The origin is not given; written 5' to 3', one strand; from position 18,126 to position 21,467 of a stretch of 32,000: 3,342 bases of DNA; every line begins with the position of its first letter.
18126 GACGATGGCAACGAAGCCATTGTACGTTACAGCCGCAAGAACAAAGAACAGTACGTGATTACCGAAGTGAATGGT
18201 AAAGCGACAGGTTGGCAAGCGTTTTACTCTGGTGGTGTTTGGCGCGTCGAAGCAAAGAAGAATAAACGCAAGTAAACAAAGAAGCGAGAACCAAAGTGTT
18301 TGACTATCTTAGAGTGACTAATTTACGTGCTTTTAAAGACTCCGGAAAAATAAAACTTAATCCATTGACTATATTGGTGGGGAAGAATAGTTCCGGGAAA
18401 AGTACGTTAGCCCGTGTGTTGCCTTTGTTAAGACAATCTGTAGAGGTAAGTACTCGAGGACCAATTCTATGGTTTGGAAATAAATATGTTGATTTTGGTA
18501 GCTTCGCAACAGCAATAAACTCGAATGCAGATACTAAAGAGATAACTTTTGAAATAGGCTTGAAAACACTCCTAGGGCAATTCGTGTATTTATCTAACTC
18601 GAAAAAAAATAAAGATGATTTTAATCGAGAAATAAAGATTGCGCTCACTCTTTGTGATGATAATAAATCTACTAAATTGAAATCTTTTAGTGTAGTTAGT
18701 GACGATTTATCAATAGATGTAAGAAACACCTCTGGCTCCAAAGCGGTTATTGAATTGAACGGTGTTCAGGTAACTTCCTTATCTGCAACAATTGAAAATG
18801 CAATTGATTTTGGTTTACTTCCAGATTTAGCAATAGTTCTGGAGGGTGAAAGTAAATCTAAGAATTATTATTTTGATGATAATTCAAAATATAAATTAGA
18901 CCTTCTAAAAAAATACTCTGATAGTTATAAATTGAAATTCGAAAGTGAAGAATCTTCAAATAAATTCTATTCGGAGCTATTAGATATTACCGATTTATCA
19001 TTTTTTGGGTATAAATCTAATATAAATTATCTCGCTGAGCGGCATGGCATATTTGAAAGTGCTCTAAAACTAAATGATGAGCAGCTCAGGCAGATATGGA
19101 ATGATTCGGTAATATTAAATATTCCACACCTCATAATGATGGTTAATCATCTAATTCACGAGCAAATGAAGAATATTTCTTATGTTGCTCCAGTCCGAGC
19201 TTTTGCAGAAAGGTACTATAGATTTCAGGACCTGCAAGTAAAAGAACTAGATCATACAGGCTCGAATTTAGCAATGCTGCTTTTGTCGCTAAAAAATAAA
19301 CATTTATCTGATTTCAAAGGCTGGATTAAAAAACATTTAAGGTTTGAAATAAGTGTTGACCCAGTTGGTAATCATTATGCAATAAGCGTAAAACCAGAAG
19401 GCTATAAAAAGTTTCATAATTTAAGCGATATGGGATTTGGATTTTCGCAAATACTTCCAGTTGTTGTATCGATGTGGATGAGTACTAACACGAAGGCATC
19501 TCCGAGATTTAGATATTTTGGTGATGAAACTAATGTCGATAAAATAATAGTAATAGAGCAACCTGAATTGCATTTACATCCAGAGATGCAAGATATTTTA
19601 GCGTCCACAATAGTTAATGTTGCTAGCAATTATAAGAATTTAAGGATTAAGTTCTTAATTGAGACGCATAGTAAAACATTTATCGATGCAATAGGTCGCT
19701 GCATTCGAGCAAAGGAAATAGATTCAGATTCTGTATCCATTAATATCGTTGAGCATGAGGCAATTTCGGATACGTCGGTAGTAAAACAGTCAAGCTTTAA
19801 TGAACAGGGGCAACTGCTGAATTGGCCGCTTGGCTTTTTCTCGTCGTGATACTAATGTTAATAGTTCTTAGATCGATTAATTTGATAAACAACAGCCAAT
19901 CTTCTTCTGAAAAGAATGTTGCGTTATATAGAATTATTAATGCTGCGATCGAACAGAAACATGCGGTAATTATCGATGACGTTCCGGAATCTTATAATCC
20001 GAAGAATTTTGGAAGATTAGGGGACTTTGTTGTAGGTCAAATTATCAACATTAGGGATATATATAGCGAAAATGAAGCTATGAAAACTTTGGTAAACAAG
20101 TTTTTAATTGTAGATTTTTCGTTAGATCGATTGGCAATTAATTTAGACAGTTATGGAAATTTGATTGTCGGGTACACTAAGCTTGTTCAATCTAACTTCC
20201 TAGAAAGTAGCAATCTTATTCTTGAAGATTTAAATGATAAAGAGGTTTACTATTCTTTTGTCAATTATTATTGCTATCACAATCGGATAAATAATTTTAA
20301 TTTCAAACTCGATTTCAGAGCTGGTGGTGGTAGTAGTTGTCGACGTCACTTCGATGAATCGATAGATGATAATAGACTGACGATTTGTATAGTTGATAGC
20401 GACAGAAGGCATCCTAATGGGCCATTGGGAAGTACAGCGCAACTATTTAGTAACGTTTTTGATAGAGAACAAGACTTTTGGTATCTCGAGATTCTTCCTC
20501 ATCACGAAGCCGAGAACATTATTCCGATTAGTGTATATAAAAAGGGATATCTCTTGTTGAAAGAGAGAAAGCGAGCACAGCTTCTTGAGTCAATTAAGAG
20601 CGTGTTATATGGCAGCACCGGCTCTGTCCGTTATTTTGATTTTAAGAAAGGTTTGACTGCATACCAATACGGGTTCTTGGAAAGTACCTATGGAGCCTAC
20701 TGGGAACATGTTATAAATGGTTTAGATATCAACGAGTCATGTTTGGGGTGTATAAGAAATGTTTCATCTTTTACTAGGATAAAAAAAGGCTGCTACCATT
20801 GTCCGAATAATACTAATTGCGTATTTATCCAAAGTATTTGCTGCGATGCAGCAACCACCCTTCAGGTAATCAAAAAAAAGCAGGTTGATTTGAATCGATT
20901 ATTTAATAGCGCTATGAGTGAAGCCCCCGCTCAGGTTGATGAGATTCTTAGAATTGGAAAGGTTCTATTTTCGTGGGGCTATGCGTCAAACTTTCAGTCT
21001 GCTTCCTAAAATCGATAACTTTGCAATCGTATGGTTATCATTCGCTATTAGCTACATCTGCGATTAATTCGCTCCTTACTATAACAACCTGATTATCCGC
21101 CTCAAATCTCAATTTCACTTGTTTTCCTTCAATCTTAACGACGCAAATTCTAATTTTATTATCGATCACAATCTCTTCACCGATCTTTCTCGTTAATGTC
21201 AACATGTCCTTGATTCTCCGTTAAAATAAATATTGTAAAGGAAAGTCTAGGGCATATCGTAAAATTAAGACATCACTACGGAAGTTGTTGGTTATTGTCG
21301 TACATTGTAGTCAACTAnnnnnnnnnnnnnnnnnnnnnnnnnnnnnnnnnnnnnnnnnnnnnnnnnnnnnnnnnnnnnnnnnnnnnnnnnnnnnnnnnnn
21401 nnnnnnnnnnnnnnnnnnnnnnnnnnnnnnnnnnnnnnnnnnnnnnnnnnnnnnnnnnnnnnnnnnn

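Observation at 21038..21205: Unannotated 55-aa CsrA-family paralog, convergent with the ATPase/nuclease pair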

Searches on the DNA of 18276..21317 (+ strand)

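Call 69: search_dna_similar(query=window:18276-21317:+, collection=plasmids, mode=distant, max_rows=8)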
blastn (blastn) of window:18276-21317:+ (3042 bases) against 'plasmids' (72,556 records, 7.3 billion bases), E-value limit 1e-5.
No match.

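Call 70: search_dna_similar(query=window:18276-21317:+, collection=phages, mode=distant, max_rows=8)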
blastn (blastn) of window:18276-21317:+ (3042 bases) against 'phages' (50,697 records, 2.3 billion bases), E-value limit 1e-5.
No match.

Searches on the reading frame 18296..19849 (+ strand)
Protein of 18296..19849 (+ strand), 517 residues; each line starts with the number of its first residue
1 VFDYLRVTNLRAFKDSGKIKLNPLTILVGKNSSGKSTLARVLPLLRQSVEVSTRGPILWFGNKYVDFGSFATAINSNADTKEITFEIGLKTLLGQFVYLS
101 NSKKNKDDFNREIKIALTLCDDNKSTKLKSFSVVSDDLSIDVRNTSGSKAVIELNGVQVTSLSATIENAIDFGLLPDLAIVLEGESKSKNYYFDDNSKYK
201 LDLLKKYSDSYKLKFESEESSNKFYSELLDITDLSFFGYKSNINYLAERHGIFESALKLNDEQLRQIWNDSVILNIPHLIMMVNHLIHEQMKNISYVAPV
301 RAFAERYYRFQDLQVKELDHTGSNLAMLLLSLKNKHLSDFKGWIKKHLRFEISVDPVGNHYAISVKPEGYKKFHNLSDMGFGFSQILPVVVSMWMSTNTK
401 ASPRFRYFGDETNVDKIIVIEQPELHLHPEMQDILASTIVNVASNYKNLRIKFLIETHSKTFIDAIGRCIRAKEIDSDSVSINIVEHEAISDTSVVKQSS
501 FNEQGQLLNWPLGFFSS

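Call 5: search_protein_families(library=pfam, proteins=[window:18296-19849:+], max_evalue=1)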
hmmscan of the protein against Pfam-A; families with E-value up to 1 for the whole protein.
window:18296-19849:+ (517 aa): 9 families
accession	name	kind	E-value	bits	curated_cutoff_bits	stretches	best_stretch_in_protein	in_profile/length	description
PF13175.12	AAA_15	-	1.1e-23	84.9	32.1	1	5-463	6-374/374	AAA ATPase domain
PF13304.12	AAA_21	-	3e-16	60.8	27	2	190-463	71-303/304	AAA domain, putative AbiEii toxin, Type IV TA system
PF12476.13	DUF3696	-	0.00011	22.7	22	1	475-515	1-42/52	Protein of unknown function (DUF3696)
PF00005.33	ABC_tran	-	0.0041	18.2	25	1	17-66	6-51/137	ABC transporter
PF13555.12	AAA_29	-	0.0052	16.9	27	1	5-38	4-38/61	P-loop containing region of AAA domain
PF02463.25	SMC_N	-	0.038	13.8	40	1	5-39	5-41/220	RecF/RecN/SMC N terminal domain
PF13476.12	AAA_23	-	0.049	14.7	27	1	5-48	2-45/201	AAA domain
PF23509.1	MSMEG_3727_PQQ-assoc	-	0.15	11.9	27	1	114-187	68-139/152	MSMEG_3727, PQQ-associated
PF18906.5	Phage_tube_2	-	0.24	11.4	27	1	137-173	149-187/266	Phage tail tube protein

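Call 6: search_protein_families(library=padloc, proteins=[window:18296-19849:+], max_evalue=0.1)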
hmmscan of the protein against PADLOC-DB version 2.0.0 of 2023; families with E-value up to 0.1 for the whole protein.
window:18296-19849:+ (517 aa): 99 families (the best 25 are shown)
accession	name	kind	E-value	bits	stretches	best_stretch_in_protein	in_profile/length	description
PDLC03878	NsnB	-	1.3e-47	161.3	2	215-515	83-332/345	-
PDLC04707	PDC-M55A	-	9.2e-44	148.1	2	281-516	175-400/421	-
PDLC04148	HEC-03B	-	6.4e-30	102.6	2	282-516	204-435/458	-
PDLC02979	AriA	-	1.3e-26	92.3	1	5-463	6-373/373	-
PDLC02980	AriA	-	1.7e-17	62.3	2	189-464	61-304/304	-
PDLC04182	HEC-01A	-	9.8e-16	55.7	2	3-54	5-63/406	-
PDLC04177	HEC-01A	-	3.4e-14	50.7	2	3-108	6-120/393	-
PDLC04178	HEC-01A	-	2.2e-12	44.7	2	5-53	12-59/399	-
PDLC04175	HEC-01A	-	2.3e-12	44.6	2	3-91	7-97/363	-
PDLC00065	GajA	-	3e-12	44.1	2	416-461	335-385/670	AAA ATPase domain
PDLC04391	PDC-M07A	-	2.1e-11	41.5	2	1-49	1-48/412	-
PDLC02981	AriAB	-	6.4e-11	39.6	2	413-464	329-378/694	-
PDLC00063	GajA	-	6.5e-11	39.5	2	414-462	344-399/679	AAA ATPase domain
PDLC00077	GajA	-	8.2e-11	39.2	2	410-464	329-381/616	AAA ATPase domain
PDLC02335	AbiLi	-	1e-10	39.2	1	4-475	52-248/326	AbiLi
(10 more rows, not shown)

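Call 27: search_protein_families(library=ncbifam, proteins=[window:18296-19849:+], max_evalue=1)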
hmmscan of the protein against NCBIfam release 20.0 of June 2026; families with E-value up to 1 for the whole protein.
window:18296-19849:+ (517 aa): 8 families
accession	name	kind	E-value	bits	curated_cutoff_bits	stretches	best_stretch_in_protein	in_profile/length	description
NF047739.1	antiphage_MADS3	equivalog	3.9e-09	36.2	420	1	3-51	3-50/427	methylation-associated defense system AAA family ATPase MAD3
NF038234.1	retron_eff_Eco8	equivalog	2.3e-07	29.8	250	2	417-469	275-331/679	retron Eco8 family effector endonuclease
NF041760.1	PtuA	equivalog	6.7e-07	28.6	500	2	417-473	379-431/524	retron Ec78 anti-phage system effector ATPase PtuA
NF041774.1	tung_ATPbind_TupC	equivalog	0.00061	18.9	400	1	19-50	23-54/319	tungstate ABC transporter ATP-binding protein TupC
TIGR04520.1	ECF_ATPase_1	equivalog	0.0054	16.2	315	1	18-45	24-51/269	energy-coupling factor transporter ATPase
NF040873.1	AztA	equivalog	0.01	15.4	220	1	17-42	13-38/191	zinc ABC transporter ATP-binding protein AztA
TIGR02211.1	LolD_lipo_ex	equivalog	0.02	14.4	307.75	1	23-101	32-103/221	lipoprotein-releasing ABC transporter ATP-binding protein LolD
TIGR00972.1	3a0107s01c2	equivalog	0.04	13.2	343.2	1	18-62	23-68/248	phosphate ABC transporter ATP-binding protein PstB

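Call 28: search_protein_families(library=phrogs, proteins=[window:18296-19849:+], max_evalue=0.1)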
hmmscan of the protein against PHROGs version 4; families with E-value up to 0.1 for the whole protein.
window:18296-19849:+ (517 aa): 8 families
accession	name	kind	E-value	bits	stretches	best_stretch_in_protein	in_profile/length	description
phrog_21420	-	unknown function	6.8e-32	111.7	2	358-516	482-623/654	-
phrog_4747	-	unknown function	7.8e-14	52.6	2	4-47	5-47/610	-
phrog_14430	-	unknown function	2.8e-09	37.7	2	417-475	340-398/444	-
phrog_9802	-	unknown function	7.3e-09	36.2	1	9-466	9-331/438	-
phrog_3940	-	unknown function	2.4e-05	24.3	2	3-42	6-45/537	-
phrog_13167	-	unknown function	4e-05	23.7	1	395-479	318-398/477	-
phrog_7507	-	unknown function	0.0022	18.4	1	4-42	6-44/483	-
phrog_10245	-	unknown function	0.025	16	1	451-516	47-106/107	-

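Call 84: find_related_loci(query=window:18296-19849:+, collection=viral_contigs, flank=5000)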
Query window:18296-19849:+ (517 aa) in viral_contigs; peptide patterns used: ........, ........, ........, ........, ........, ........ (x = any residue, [..] = any of these).
7 stretches matched a pattern, but none encodes a relative of the query by tblastn (E <= 1e-3).
